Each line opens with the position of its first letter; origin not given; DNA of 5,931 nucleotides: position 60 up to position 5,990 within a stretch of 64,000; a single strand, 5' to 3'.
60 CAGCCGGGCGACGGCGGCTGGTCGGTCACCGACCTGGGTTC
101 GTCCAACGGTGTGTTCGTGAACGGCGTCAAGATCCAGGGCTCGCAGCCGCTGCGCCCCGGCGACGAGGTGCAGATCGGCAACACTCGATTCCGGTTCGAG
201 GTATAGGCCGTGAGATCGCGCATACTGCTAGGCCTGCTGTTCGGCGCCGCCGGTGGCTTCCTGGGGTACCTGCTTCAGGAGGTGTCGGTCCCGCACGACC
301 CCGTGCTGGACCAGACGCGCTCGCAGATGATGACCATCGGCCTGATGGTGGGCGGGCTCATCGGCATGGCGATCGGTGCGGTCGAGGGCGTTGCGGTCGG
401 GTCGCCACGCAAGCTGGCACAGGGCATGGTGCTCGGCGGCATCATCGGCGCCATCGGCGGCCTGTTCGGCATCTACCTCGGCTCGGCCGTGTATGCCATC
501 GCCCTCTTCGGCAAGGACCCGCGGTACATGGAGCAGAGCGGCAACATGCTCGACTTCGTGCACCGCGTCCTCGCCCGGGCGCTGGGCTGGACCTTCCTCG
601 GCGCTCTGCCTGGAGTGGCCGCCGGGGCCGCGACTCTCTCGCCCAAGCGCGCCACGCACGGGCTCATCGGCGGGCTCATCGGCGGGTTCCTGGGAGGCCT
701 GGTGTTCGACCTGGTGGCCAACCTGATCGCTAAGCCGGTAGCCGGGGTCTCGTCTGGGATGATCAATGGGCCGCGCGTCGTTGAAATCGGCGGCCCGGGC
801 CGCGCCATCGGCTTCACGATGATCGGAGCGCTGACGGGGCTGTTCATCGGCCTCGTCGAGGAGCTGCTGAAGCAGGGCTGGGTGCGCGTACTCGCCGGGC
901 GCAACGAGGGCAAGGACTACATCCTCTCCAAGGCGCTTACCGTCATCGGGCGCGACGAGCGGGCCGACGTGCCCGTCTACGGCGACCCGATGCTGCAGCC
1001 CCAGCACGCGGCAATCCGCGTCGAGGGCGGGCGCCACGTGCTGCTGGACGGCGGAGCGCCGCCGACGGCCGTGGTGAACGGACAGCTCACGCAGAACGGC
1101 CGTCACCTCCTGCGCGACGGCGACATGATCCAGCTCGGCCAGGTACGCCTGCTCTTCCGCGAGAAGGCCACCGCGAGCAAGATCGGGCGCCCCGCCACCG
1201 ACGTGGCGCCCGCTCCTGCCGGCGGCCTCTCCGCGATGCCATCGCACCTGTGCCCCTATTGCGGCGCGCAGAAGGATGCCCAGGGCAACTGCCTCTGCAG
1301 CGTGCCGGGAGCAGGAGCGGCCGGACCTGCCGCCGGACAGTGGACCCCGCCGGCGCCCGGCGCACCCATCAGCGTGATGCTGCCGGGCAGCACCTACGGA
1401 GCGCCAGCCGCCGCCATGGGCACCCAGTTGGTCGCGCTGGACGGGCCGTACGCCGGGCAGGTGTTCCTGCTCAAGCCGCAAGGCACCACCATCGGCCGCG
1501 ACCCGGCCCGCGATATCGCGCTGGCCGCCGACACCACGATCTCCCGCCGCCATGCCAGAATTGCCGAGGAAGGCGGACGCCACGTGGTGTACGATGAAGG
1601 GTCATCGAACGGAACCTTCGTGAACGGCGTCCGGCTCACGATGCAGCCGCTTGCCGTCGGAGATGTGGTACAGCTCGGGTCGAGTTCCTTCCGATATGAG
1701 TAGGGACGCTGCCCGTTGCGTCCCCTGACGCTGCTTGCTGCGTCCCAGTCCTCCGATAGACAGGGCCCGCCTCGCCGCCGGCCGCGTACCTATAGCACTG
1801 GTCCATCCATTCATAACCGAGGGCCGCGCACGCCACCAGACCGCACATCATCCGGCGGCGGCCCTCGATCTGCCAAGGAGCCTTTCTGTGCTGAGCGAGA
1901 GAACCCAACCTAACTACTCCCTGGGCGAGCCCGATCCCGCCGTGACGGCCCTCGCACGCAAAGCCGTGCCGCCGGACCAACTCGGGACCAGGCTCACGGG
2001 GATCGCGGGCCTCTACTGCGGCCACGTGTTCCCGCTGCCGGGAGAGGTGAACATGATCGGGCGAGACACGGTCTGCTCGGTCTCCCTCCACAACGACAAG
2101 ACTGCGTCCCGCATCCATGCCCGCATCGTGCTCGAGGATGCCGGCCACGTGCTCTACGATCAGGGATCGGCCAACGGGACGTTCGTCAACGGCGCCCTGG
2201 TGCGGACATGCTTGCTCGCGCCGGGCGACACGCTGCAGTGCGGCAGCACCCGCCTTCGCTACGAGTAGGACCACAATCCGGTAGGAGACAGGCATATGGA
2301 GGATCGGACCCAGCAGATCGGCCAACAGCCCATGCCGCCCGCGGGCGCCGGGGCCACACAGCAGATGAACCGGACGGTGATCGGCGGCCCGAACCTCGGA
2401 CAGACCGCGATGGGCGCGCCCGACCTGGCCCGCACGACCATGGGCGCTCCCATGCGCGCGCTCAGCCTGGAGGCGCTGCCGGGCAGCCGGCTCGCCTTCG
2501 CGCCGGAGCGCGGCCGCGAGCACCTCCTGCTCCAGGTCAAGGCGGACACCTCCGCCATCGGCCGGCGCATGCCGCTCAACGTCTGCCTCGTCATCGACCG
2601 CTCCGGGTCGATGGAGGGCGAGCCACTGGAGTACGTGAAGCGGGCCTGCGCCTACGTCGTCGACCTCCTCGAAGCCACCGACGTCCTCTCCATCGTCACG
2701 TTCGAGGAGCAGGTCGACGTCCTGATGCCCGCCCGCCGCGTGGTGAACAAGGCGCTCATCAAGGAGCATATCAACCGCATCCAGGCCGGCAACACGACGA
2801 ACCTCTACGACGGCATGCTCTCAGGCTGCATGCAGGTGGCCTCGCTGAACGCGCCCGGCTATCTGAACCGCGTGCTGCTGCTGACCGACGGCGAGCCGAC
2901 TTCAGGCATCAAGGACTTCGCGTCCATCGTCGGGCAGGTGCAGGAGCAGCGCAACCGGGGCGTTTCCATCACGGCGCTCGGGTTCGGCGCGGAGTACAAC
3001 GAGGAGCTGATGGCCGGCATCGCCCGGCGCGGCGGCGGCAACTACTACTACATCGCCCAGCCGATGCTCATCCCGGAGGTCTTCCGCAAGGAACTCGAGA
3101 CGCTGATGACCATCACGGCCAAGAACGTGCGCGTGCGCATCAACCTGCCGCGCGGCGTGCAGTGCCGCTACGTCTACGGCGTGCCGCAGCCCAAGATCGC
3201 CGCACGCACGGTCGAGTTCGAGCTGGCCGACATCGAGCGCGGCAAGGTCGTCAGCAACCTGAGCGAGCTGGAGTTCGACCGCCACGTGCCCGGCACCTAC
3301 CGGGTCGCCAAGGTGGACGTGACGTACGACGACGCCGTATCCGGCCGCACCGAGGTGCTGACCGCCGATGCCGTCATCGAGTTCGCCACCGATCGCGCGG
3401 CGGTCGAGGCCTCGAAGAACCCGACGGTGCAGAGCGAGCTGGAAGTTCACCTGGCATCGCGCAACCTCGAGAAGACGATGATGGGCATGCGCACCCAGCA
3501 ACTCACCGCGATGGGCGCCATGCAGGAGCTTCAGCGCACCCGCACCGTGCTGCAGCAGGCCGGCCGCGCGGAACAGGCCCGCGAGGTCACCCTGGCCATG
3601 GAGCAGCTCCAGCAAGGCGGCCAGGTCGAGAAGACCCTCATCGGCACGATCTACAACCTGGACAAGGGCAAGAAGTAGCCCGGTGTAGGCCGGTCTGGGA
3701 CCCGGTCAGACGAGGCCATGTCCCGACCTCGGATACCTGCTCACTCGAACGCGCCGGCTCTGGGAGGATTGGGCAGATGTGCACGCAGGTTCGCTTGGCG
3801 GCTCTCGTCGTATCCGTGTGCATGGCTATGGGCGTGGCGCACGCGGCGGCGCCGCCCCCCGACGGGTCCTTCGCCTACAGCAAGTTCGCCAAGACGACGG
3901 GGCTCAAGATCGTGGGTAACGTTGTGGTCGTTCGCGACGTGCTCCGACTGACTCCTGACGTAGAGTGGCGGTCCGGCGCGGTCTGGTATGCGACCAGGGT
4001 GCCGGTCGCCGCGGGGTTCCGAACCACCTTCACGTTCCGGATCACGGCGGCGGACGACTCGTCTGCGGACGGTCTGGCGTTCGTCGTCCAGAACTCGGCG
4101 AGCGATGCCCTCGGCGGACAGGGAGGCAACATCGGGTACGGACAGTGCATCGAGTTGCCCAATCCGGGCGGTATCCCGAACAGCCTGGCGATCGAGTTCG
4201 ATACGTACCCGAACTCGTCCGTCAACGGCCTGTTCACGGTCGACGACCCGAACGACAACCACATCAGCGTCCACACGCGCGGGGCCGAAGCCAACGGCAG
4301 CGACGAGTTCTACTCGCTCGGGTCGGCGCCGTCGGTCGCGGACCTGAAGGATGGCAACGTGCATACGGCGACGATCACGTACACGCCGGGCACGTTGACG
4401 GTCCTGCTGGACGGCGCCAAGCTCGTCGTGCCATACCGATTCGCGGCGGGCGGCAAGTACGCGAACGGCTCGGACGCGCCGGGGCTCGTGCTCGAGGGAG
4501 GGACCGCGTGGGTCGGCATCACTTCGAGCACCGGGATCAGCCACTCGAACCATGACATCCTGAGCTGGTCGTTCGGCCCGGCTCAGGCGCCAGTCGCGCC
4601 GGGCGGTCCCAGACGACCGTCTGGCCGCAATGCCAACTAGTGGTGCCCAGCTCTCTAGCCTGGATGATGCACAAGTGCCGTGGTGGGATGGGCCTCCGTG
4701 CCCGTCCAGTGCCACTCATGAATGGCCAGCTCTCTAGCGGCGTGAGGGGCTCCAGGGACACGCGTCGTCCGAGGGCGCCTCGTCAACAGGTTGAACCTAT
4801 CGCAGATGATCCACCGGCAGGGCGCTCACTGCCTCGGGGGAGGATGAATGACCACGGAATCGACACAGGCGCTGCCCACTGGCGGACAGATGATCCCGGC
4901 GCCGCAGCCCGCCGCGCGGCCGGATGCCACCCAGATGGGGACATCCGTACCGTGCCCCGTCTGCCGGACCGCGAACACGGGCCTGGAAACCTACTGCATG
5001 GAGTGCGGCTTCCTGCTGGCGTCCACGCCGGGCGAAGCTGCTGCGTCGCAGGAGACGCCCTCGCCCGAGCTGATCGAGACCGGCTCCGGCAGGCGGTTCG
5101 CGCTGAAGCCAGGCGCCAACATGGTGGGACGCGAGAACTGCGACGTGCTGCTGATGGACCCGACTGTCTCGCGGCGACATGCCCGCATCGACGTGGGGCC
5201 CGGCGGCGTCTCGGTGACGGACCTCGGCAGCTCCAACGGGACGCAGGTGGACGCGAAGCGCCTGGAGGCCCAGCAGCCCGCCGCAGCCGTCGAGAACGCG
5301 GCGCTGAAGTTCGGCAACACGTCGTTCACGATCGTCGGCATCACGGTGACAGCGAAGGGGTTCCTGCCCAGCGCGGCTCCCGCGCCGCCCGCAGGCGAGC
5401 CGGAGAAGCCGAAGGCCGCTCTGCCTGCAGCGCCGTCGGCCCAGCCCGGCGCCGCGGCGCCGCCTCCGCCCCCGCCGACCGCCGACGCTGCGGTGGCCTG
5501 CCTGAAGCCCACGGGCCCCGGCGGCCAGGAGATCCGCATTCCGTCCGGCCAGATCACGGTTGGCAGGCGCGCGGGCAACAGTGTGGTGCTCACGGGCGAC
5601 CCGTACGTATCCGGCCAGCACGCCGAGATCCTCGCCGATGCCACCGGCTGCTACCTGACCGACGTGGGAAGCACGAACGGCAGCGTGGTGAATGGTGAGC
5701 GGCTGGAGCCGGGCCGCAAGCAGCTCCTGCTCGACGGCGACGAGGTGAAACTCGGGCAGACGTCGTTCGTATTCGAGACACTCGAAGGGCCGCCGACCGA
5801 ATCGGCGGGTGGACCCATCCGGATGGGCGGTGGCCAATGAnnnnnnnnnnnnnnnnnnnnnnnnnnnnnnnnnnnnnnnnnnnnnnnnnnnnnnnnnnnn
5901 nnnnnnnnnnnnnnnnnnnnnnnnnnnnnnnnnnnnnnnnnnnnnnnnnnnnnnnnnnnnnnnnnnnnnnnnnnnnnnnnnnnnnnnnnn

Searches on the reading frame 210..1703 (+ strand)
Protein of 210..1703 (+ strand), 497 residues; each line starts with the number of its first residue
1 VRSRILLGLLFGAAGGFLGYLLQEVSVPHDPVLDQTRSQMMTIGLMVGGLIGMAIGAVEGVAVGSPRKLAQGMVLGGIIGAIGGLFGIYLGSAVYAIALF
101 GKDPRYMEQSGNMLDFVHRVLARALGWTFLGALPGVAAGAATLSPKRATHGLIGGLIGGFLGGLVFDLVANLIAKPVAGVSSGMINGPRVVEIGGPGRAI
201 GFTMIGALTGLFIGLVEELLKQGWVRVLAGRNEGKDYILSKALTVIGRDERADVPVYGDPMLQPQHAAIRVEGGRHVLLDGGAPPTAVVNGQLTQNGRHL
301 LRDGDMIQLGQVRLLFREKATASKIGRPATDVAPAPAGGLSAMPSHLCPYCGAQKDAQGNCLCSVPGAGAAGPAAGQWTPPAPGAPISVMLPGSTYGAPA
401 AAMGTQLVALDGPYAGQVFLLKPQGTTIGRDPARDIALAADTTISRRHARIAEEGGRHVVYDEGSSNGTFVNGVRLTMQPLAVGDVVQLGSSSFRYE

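Call 42: search_protein_families(library=pfam, proteins=[window:210-1703:+], max_evalue=0.001)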
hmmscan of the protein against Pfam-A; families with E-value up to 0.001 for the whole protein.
window:210-1703:+ (497 aa): 2 families
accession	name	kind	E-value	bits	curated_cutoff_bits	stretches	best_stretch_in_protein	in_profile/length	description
PF00498.31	FHA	-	1.3e-29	102.8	20.7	2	426-490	1-67/67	FHA domain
PF16697.10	Yop-YscD_cpl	-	3.5e-28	98.1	33.2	2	226-318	1-92/94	Inner membrane component of T3SS, cytoplasmic domain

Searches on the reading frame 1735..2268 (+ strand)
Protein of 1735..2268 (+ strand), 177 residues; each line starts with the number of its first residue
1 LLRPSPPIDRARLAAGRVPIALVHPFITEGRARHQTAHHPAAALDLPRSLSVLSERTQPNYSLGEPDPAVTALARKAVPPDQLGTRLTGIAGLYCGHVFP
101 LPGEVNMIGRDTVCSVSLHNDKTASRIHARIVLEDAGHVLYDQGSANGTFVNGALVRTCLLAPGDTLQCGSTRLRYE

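Call 42: search_protein_families(library=pfam, proteins=[window:1735-2268:+], max_evalue=0.001)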
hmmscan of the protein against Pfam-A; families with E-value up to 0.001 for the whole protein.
window:1735-2268:+ (177 aa): 2 families
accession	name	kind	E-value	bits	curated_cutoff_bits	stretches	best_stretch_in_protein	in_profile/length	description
PF00498.31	FHA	-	2.9e-14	53.7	20.7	1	108-169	3-66/67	FHA domain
PF16697.10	Yop-YscD_cpl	-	7.5e-12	45.8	33.2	1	91-175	4-89/94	Inner membrane component of T3SS, cytoplasmic domain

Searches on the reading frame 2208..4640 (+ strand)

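Call 42: search_protein_families(library=pfam, proteins=[window:2208-4640:+], max_evalue=0.001)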
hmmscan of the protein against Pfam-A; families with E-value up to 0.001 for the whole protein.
window:2208-4640:+ (810 aa): 3 families
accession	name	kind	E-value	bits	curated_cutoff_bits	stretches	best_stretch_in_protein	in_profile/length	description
PF18483.9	Lectin_L-type_dom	-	1.2e-24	87.8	78.3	1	575-782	21-209/215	Legume lectin beta-barrel domain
PF00139.26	Lectin_legB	-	8.1e-20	71.8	26.3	1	554-792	3-237/250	Legume lectin domain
PF03388.20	Lectin_leg-like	-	4.1e-07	30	24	1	567-737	25-180/230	Legume-like lectin family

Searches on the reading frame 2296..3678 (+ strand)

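Call 42: search_protein_families(library=pfam, proteins=[window:2296-3678:+], max_evalue=0.001)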
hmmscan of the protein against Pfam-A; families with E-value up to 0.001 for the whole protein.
window:2296-3678:+ (460 aa): 3 families
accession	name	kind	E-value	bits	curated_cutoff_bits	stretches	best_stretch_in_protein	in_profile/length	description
PF00092.34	VWA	-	4.2e-20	73.1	23.8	1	95-261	1-170/174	von Willebrand factor type A domain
PF13768.12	VWA_3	-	2.3e-15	57.4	27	1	95-251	2-154/155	von Willebrand factor type A domain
PF13519.12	VWA_2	-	2.3e-10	41.5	27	1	97-200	2-107/107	von Willebrand factor type A domain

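Call 64: search_protein_families(library=padloc, proteins=[window:2296-3678:+], max_evalue=0.001)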
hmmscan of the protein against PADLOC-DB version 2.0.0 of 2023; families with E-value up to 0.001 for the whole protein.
window:2296-3678:+ (460 aa): 0 families

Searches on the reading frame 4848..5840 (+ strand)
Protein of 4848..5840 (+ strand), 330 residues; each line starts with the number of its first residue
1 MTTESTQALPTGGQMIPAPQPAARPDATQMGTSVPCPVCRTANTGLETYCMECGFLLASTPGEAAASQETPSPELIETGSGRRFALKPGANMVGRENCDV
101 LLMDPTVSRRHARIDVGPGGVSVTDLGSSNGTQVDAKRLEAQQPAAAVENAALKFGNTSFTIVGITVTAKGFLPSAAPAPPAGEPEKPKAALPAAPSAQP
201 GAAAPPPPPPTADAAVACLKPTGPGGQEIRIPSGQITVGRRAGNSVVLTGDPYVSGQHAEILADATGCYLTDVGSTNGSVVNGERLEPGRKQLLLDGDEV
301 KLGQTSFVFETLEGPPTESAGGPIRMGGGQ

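Call 3: search_protein_families(library=pfam, proteins=[window:4848-5840:+], max_evalue=0.01)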
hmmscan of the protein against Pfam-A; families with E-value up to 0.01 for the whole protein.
window:4848-5840:+ (330 aa): 2 families
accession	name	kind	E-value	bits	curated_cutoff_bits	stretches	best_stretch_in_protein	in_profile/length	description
PF00498.31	FHA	-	3.6e-34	117.4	20.7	2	236-303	1-67/67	FHA domain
PF16697.10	Yop-YscD_cpl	-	1.4e-27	96.3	33.2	2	80-163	8-91/94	Inner membrane component of T3SS, cytoplasmic domain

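Call 64: search_protein_families(library=padloc, proteins=[window:4848-5840:+], max_evalue=0.001)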
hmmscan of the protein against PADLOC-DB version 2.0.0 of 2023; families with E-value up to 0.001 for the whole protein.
window:4848-5840:+ (330 aa): 0 families
